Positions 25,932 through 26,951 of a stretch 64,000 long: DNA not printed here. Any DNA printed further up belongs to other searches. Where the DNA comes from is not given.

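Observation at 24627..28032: Two Tat-exported FccB-type flavoproteins flanking a Tat-exported Rieske-like protein, with no cytochrome c partner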

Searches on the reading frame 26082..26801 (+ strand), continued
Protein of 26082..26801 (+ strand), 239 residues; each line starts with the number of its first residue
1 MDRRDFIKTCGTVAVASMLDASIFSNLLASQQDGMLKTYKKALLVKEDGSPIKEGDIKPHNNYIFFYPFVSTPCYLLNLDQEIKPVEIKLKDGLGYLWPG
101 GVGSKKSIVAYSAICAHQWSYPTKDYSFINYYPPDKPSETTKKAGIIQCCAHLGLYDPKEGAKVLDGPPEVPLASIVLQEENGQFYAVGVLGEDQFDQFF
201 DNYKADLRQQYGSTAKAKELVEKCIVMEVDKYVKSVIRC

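Call 48: search_protein_representatives(alignment_id=A2)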
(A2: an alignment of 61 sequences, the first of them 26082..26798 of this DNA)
Query: 61 sequences, 238 profile positions. Proteins with E-value up to 0.001 (for the whole library): 846; up to 1e-10: 357; up to 1e-30: 142. The best 150 are listed.
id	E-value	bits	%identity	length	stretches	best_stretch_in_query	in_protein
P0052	5.0e-102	356.7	-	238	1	1-238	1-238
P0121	7.5e-83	294.0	-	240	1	1-238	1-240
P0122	1.5e-82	292.9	-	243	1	2-238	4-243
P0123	4.2e-80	285.0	-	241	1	1-237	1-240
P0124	8.5e-80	284.0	-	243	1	1-237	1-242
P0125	1.3e-77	276.9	-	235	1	1-238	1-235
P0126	5.1e-77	274.9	-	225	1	1-236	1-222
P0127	8.7e-77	274.1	-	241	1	1-238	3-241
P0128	6.4e-73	261.5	-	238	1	1-238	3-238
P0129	6.9e-73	261.4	-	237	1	1-238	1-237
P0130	5.2e-71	255.2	-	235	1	2-238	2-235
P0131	1.6e-70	253.6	-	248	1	1-238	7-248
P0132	2.4e-70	253.1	-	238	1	1-238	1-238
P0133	7.4e-70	251.4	-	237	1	1-238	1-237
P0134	2.9e-69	249.5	-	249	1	2-238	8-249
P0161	6.8e-56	205.7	-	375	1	28-201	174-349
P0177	6.1e-52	192.8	-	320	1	2-179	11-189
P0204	9.9e-43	162.6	-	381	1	36-173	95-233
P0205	1.5e-42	162.0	-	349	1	36-219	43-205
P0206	3.3e-42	160.9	-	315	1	2-159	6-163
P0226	2.2e-37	145.1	-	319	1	1-163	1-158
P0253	4.3e-32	127.8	-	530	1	69-166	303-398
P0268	4.0e-29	118.1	-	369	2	23-169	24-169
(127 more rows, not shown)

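Call 49: search_protein_families(library=pfam, proteins=[P0253, P0161, P0204, P0205, P0268, P0177, P0206, P0226], max_evalue=0.001)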
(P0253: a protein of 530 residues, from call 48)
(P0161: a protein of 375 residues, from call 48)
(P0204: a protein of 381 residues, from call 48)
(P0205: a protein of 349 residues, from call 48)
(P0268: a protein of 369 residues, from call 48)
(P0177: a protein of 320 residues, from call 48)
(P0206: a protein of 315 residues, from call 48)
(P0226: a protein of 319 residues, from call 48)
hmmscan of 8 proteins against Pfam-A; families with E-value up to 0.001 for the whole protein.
P0253 (530 aa): 1 family
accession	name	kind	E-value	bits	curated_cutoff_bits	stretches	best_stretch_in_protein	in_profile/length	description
PF00850.24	Hist_deacetyl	-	2.5e-15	57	27.9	1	57-119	139-208/298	Histone deacetylase domain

P0161 (375 aa): 1 family
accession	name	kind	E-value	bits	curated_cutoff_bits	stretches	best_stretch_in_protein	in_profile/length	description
PF00355.32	Rieske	-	7.1e-05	23.1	20.3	1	252-320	35-86/88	Rieske [2Fe-2S] domain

P0204 (381 aa): 1 family
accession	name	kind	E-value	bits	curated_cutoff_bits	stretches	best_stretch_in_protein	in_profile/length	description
PF00873.25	ACR_tran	-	1.8e-05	23.1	28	1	11-37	992-1018/1021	AcrB/AcrD/AcrF family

P0205 (349 aa): 1 family
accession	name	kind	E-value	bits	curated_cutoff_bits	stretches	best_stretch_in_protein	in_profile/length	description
PF00005.33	ABC_tran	-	9.8e-14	52.6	25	1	249-347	2-90/137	ABC transporter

P0268 (369 aa): 0 families

P0177 (320 aa): 0 families

P0206 (315 aa): 0 families

P0226 (319 aa): 0 families
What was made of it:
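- Tried and rejected: The longer hits are gene-call artefacts with unrelated domains (calls 48, 49).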

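Call 57: search_solved_structures(query=L043:8736-9140:+, max_evalue=10, show_alignments=1)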
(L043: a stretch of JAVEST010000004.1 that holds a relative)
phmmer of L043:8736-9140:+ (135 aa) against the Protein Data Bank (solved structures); distinct sequences matched with E-value up to 10: 2.
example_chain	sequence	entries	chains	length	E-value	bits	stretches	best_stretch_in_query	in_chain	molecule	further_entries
2k4n_A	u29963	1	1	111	0.079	16.5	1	33-97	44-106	Protein PF0246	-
1via_A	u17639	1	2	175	1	12.9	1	59-129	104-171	shikimate kinase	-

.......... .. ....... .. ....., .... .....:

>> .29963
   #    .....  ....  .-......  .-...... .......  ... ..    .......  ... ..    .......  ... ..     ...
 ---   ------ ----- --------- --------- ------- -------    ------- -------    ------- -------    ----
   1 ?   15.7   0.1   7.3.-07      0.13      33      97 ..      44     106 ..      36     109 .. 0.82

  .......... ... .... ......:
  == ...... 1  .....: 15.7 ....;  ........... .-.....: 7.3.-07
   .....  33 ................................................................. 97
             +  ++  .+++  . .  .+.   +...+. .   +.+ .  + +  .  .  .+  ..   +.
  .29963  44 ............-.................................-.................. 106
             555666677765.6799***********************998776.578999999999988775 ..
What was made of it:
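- Tried and rejected: Sequence search against solved structures gave no significant match (call 57).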
